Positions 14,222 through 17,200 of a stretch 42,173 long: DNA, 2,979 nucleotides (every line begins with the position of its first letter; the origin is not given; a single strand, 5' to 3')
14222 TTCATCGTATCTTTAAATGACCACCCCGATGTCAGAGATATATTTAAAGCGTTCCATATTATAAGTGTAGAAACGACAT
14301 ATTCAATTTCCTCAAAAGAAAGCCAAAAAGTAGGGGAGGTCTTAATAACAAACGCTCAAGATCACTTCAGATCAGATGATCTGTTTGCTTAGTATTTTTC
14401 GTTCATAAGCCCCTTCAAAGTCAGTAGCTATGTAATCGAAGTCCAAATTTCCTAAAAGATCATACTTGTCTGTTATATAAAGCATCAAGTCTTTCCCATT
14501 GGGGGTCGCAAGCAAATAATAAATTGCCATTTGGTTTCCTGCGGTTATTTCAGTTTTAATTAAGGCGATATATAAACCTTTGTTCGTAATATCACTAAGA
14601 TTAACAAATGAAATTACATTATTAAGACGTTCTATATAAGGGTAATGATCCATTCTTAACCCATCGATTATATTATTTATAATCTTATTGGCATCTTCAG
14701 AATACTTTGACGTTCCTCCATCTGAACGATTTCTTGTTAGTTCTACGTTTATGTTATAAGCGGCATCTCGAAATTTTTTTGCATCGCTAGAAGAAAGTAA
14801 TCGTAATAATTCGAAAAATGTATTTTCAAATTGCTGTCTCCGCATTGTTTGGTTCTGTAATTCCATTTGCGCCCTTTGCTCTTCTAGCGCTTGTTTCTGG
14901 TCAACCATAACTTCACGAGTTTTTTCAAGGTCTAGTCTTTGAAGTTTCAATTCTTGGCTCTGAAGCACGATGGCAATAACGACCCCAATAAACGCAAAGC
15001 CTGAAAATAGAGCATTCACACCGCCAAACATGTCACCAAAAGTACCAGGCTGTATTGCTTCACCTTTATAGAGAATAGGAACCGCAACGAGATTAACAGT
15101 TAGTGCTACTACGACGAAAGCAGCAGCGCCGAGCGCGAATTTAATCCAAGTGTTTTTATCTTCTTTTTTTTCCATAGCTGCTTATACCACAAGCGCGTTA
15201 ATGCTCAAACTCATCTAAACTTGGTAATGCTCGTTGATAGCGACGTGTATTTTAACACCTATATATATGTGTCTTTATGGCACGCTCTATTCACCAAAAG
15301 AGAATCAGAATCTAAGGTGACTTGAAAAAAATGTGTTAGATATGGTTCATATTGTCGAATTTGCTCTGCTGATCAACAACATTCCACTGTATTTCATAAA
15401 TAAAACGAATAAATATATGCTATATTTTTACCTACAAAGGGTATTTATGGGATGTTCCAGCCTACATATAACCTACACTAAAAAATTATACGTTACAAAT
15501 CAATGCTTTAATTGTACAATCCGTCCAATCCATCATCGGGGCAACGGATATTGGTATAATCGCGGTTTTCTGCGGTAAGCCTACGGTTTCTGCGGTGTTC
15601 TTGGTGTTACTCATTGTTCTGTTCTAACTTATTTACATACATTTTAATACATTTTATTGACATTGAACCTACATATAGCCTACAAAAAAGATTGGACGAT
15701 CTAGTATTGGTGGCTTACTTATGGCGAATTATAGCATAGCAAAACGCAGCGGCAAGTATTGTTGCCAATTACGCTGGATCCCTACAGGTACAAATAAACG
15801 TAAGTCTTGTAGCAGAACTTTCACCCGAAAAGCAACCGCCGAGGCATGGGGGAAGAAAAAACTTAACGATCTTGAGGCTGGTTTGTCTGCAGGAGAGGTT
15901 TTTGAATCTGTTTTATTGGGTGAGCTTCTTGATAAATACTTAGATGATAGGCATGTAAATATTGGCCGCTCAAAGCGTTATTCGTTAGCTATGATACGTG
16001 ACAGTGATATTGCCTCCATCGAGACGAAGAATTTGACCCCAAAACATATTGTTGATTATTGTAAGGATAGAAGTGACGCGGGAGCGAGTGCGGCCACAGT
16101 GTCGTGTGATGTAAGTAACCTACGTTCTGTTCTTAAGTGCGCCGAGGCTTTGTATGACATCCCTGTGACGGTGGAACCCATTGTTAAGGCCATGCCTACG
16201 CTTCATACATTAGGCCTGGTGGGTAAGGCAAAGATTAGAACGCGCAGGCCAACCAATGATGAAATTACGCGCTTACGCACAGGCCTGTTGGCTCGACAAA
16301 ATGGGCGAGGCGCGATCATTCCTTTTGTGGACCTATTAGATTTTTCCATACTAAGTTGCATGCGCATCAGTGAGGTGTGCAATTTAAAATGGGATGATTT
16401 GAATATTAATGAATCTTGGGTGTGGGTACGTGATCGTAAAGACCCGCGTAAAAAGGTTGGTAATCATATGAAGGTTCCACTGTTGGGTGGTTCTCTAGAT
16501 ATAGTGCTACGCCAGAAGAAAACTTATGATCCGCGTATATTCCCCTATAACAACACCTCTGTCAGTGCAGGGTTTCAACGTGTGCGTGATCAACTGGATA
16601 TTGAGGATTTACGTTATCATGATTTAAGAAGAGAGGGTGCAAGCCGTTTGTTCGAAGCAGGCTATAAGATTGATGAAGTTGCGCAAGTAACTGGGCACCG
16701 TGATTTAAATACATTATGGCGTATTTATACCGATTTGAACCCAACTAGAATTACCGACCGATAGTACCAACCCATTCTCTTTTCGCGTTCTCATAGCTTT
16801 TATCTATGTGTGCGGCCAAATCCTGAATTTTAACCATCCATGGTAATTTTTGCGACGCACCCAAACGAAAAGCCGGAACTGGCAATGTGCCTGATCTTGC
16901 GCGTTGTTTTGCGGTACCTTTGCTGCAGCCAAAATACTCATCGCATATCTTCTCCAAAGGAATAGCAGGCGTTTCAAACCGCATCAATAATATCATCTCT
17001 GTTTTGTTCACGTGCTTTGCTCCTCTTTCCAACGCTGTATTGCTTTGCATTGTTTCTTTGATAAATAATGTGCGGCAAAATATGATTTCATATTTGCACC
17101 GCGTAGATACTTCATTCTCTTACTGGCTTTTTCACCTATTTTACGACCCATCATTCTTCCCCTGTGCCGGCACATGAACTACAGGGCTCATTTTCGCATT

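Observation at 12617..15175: AT-rich three-gene island next to int: Zn-ribbon/DUF4145-like (-), Dam methyltransferase (+), AbiC-like membrane protein (-)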

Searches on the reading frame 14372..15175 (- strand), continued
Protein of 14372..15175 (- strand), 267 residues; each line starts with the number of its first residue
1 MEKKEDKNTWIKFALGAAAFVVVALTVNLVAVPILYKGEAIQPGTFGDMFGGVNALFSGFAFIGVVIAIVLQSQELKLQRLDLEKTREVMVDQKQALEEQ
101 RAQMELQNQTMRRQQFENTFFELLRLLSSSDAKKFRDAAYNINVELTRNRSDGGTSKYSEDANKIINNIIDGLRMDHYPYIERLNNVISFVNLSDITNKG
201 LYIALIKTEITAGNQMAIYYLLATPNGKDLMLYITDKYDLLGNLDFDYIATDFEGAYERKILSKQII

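Call 56: fold_search(model_id=the predicted structure, library=pdb)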
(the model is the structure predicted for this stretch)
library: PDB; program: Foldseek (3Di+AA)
matches with E <= 10: 293; with E <= 0.001: 0
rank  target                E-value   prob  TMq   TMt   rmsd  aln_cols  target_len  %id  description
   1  8auw_C                4.2e-01  0.69  0.23  0.34  13.5       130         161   13  Cryo-EM structure of human BIRC6 in complex with SMAC. (released 2023-02-15)
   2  3msv_B                6.0e-01  0.12  0.14  0.11  15.3       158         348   11  The hypoxic regulator of sterol synthesis Nro1 is a nuclear import adaptor (released 2011-04-20)
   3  8ek4_A                7.0e-01  0.38  0.19  0.32  11.3       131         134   12  De novo designed ice-binding proteins from twist-constrained helices (released 2023-07-12)
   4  3zfw_A                8.5e-01  0.14  0.13  0.15  12.9       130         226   12  Crystal structure of the TPR domain of kinesin light chain 2 in complex with a tryptophan-acidic cargo peptide (released 2013-04-03)
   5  8ek4_B                9.4e-01  0.35  0.20  0.35  11.2       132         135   12  De novo designed ice-binding proteins from twist-constrained helices (released 2023-07-12)
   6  6jx6_D                1.0e+00  0.41  0.23  0.37  13.5       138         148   10  Tetrameric form of Smac (released 2019-12-04)
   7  9mg8_B                1.1e+00  0.21  0.19  0.15  12.5       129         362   13  Crystal Structure of b-iTHR-110 (released 2025-12-17)
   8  9ojz_K                1.1e+00  0.14  0.14  0.14  14.3       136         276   10  21bin20S complex (NSF-alphaSNAP-2:1 syntaxin-1a:SNAP-25), non-hydrolyzing, class 5 (released 2025-08-06)
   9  7obi_B                1.1e+00  0.08  0.12  0.19  11.7       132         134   16  Consensus tetratricopeptide repeat protein type RV4 (released 2022-02-23)
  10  4j2c_A                1.2e+00  0.41  0.21  0.41   7.1       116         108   20  GARP-SNARE Interaction (released 2013-12-25)
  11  4l8i_B                1.2e+00  0.41  0.23  0.42   9.2       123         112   14  Crystal structure of RSV epitope scaffold FFL_005 (released 2014-02-12)
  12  5aqs_D                1.2e+00  0.25  0.21  0.38   7.8       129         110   14  Fragment-based screening of HSP70 sheds light on the functional role of ATP-binding site residues (released 2016-10-05)
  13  3zfw_B                1.2e+00  0.12  0.15  0.16  12.9       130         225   12  Crystal structure of the TPR domain of kinesin light chain 2 in complex with a tryptophan-acidic cargo peptide (released 2013-04-03)
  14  8e2i_E                1.3e+00  0.35  0.22  0.32  13.9       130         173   12  Cryo-EM structure of BIRC6/Smac (released 2023-02-15)
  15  1ez3_B                1.3e+00  0.18  0.20  0.31  11.0       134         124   10  CRYSTAL STRUCTURE OF THE NEURONAL T-SNARE SYNTAXIN-1A (released 2000-06-07)
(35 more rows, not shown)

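Call 73: get_annotated_region(hit=H1, flank=5000)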
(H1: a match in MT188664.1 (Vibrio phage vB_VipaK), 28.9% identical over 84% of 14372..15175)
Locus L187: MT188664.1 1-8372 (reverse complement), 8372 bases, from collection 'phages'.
description: Vibrio phage vB_VipaK, complete genome.
organism: Vibrio phage vB_VipaK (NCBI taxid 2729570)
taxonomy: Viruses; Monodnaviria; Loebvirae; Hofneiviricota; Faserviricetes; Tubulavirales; Inoviridae
host: Vibrio parahaemolyticus strain MAVP-K; source: -; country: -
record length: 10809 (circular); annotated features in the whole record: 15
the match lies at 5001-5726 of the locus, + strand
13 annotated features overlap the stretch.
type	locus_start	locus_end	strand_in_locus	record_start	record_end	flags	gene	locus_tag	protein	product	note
CDS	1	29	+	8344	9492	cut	-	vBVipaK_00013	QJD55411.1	hypothetical protein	bacteriophage f237 ORF1; VP1551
CDS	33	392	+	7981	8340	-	-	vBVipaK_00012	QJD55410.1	integrase-related protein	-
CDS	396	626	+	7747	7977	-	-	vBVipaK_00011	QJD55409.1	hypothetical protein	bacteriophage f237 ORF3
CDS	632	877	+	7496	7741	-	-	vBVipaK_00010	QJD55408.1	hypothetical protein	bacteriophage f237 ORF4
CDS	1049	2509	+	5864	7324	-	-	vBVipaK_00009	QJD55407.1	hypothetical protein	bacteriophage f237 ORF5; VP1556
CDS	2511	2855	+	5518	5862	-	-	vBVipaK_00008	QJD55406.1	accessory enterotoxin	accessory cholera enterotoxin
CDS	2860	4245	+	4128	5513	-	-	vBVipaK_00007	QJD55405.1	zona occludens toxin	-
CDS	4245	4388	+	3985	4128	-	-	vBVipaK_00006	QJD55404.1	hypothetical protein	-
CDS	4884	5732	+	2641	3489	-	-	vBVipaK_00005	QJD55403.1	hypothetical protein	-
CDS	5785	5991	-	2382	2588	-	-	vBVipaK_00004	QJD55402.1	hypothetical protein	-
CDS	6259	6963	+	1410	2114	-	-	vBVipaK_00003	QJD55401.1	DNA repair protein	-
CDS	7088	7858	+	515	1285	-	-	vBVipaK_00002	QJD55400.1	hypothetical protein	-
CDS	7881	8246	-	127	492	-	-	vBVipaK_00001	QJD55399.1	hypothetical protein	bacteriophage f237 ORF9; VP1562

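Call 74: get_annotated_region(hit=H2, flank=5000)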
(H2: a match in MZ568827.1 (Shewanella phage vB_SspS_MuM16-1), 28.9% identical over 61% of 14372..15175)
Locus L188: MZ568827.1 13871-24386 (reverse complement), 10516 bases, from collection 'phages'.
description: Shewanella phage vB_SspS_MuM16-1, complete genome.
organism: Shewanella phage vB_SspS_MuM16-1 (NCBI taxid 2866687)
taxonomy: Viruses; Duplodnaviria; Heunggongvirae; Uroviricota; Caudoviricetes
host: Shewanella sp. M16; source: arsenic-containing microbial mats; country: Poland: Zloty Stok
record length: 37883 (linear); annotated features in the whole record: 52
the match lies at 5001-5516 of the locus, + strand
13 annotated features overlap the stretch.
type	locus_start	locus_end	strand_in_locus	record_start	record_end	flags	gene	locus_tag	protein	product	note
CDS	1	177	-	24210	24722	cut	-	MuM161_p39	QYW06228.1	Rho termination factor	-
CDS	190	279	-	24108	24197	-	-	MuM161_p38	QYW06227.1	hypothetical protein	-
CDS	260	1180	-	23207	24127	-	-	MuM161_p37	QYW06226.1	major head subunit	major head subunit Mup34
CDS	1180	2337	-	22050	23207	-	-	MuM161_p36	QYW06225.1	protease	protease, Mup32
CDS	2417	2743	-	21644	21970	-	-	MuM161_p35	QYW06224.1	hypothetical protein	-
CDS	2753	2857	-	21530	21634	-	-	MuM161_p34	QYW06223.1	hypothetical protein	-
CDS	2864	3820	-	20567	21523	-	-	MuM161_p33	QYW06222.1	RNA-directed DNA polymerase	-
CDS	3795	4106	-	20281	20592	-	-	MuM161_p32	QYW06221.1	transcriptional regulator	-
CDS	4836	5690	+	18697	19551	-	-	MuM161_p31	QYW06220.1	two helix-containing protein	-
CDS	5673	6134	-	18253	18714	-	-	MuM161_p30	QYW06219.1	virion morphogenesis protein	virion morphogenesis protein, Mup31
CDS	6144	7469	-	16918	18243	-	-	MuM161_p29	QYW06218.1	virion morphogenesis protein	virion morphogenesis protein, Mup30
CDS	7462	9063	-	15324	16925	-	-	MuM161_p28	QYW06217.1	portal protein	portal protein, Mup29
CDS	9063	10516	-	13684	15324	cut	-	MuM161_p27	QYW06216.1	terminase large subunit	terminase large subunit, Mup28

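Call 75: search_protein_families(library=padloc, alignment_id=A1, max_evalue=0.1)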
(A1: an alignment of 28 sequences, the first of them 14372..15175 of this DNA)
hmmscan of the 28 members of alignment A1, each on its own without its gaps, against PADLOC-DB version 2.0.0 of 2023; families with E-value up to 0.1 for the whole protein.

A. member 1, window:14372-15175:- (267 aa): 0 families

B. families by the number of members that match (of 28 scanned): 10 families
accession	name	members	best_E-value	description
PDLC02351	AbiP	24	4.8e-19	AbiP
PDLC02343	AbiC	18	3.1e-09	AbiC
PDLC01550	Csx23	2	0.02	CAS-III-D; associated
PDLC00690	Effector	1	0.00048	2TM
PDLC01051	NucC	1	0.0011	NucC nuclease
PDLC04861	PDC-S05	1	0.0021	-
PDLC02104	Cas6b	1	0.0048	-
PDLC02925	HTH_IX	1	0.0049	-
PDLC04633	PDC-M40C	1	0.016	-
PDLC01214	Cas11a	1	0.019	CAS-I-A; effector_SS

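Call 89: find_encoding_contigs(protein=P0002, flank=6000, max_places=2)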
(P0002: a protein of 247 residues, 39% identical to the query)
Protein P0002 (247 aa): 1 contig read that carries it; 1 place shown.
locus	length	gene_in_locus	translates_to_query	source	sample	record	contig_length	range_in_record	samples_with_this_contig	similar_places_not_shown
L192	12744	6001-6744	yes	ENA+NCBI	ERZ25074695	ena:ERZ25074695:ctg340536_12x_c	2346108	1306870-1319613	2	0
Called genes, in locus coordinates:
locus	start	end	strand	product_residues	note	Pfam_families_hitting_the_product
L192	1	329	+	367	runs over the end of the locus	-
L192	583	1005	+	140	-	PF13473:Cupredoxin_1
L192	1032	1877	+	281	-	PF03239:FTR1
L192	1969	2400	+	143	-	PF00571:CBS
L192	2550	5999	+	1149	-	PF07690:MFS_1, PF01553:Acyltransferase, PF00501:AMP-binding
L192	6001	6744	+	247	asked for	PF16872:putAbiC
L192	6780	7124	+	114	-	-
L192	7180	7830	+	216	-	-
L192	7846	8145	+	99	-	PF00403:HMA (weak)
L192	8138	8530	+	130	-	-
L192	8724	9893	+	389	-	-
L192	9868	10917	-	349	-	PF02628:COX15-CtaA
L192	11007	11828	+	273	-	-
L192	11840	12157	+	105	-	PF00111:Fer2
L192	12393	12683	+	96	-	PF00166:Cpn10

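Call 98: search_protein_families(library=pfam, proteins=[L188:4836-5690:+, L187:4884-5732:+], max_evalue=0.01)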
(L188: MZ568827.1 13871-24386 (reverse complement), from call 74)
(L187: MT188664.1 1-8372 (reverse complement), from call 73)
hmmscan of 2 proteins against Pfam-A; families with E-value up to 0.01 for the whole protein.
L188:4836-5690:+ (284 aa): 0 families

L187:4884-5732:+ (282 aa): 1 family
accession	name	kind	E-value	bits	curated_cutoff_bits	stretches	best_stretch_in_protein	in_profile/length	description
PF16872.10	putAbiC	-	3.9e-22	79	22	1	189-261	4-77/80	Putative phage abortive infection protein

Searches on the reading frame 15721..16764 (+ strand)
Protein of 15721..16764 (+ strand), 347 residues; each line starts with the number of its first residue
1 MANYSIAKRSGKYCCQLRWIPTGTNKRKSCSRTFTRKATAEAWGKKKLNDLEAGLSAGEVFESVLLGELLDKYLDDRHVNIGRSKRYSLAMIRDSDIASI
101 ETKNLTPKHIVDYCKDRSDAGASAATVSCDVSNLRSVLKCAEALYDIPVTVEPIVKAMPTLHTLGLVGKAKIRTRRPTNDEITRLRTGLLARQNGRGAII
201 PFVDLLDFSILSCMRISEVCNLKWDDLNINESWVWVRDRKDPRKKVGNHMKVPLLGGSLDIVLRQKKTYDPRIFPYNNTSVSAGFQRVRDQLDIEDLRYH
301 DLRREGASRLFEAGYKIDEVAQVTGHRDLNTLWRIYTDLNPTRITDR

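Call 3: search_protein_families(library=pfam, proteins=[window:15721-16764:+], max_evalue=1)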
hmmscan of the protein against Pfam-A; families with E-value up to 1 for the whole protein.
window:15721-16764:+ (347 aa): 4 families
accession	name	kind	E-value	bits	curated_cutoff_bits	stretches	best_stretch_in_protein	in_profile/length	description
PF00589.27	Phage_integrase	-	8e-19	68.5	27.1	1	207-341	29-170/172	Phage integrase family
PF12834.13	Phage_int_SAM_2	-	0.00034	21.6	22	1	96-141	40-85/91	Phage integrase, N-terminal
PF02899.23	Phage_int_SAM_1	-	0.055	14.2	22.3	1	101-141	39-79/83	Phage integrase, N-terminal SAM-like domain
PF21321.3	HTH_66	-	0.2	12.5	24.3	1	190-219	45-74/83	Putative DNA-binding HTH domain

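Call 66: find_related_loci(query=window:15721-16764:+, collection=viral_contigs, flank=10000)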
Query window:15721-16764:+ (347 aa) in viral_contigs; peptide patterns used: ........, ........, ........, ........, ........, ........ (x = any residue, [..] = any of these).
No stretch of DNA in the collection matches any of the patterns.

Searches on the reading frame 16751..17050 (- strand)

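Call 85: search_protein_families(library=pfam, proteins=[window:16751-17050:-], max_evalue=0.01)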
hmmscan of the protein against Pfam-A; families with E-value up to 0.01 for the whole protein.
window:16751-17050:- (99 aa): 2 families
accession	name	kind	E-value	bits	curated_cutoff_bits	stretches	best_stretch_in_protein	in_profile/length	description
PF11112.13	PyocinActivator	-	1.3e-19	70.5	24.2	1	21-89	5-74/74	Pyocin activator protein PrtN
PF12728.13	HTH_17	-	0.0078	16.9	27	0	38-84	9-49/51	Helix-turn-helix domain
